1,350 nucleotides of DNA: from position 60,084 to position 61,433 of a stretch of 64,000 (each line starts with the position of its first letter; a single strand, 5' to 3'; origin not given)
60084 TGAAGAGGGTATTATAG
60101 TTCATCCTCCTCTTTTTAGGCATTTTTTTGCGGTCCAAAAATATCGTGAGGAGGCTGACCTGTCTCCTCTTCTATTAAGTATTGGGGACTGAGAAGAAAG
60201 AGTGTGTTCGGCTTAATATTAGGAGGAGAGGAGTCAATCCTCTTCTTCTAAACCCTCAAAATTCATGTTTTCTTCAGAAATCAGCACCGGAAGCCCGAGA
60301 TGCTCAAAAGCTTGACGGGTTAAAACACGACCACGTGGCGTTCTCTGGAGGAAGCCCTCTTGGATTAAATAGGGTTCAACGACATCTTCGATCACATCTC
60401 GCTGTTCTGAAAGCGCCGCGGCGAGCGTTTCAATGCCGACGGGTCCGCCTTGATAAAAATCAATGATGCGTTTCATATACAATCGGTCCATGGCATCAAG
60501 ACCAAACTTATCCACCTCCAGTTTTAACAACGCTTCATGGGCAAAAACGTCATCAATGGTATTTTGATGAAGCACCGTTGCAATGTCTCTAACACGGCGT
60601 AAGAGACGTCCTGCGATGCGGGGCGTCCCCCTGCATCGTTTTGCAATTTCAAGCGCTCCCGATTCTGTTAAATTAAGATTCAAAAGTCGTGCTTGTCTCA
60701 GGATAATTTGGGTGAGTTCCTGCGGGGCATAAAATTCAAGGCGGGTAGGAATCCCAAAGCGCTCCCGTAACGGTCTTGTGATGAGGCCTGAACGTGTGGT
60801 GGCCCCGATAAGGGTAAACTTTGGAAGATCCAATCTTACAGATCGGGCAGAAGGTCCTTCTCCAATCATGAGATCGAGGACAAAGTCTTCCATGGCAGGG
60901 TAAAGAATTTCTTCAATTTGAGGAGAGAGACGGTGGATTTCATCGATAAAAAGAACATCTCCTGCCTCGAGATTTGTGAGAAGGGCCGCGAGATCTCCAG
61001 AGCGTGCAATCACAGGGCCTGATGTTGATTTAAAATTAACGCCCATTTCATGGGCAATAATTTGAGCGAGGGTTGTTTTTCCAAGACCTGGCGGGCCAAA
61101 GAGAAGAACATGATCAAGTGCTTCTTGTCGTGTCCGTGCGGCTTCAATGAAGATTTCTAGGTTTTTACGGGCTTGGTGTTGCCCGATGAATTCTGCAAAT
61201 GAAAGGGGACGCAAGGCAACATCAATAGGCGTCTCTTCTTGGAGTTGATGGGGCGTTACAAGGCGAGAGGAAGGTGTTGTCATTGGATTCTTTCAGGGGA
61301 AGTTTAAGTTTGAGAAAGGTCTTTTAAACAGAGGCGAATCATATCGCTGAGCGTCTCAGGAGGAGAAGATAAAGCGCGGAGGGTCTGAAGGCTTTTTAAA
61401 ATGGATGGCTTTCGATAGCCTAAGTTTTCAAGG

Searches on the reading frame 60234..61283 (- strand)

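Call 57: search_protein_families(library=pfam, proteins=[window:60234-61283:-], max_evalue=0.01)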
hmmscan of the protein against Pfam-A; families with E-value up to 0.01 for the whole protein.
window:60234-61283:- (349 aa): 21 families
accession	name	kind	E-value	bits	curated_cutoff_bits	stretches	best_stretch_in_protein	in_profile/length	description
PF05496.18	RuvB_N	-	2.4e-80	268.3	27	1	24-182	1-159/159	Holliday junction DNA helicase RuvB P-loop domain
PF17864.7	AAA_lid_4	-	3.6e-27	94.3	27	1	185-258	1-74/74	RuvB AAA lid domain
PF05491.19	RuvB_C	-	7.1e-26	90.4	24.7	1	259-329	1-71/72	RuvB C-terminal winged helix domain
PF00004.35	AAA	-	3.3e-21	76.5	21.2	1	59-178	1-125/131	ATPase family associated with various cellular activities (AAA)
PF07728.20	AAA_5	-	6.8e-10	39.5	22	1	58-176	1-139/139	AAA domain (dynein-related subfamily)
PF06068.19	TIP49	-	3.1e-07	30.3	23.8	1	31-89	25-85/347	TIP49 P-loop domain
PF01078.27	Mg_chelatase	-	1.9e-05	24.6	20.3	1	29-77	2-43/207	Magnesium chelatase, subunit ChlI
PF13191.12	AAA_16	-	6.6e-05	23.9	32.6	1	32-79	2-47/167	AAA ATPase domain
PF13173.12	AAA_14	-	0.00021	21.7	27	1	59-120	5-75/129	AAA domain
PF07726.17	AAA_3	-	0.00022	21.5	27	0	58-85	1-28/131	ATPase family associated with various cellular activities (AAA)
PF13401.12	AAA_22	-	0.00024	21.8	27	0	58-78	7-27/130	AAA domain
PF20720.3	nSTAND3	-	0.00042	20.5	27.2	1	50-80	11-41/155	Novel STAND NTPase 3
PF00931.28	NB-ARC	-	0.00075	19.3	23.5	0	53-79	15-41/248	NB-ARC domain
PF00158.32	Sigma54_activat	-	0.0011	19.1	20.2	0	41-79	7-45/168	Sigma-54 interaction domain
PF13238.12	AAA_18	-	0.0012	19.7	29.4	1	59-137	1-78/128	AAA domain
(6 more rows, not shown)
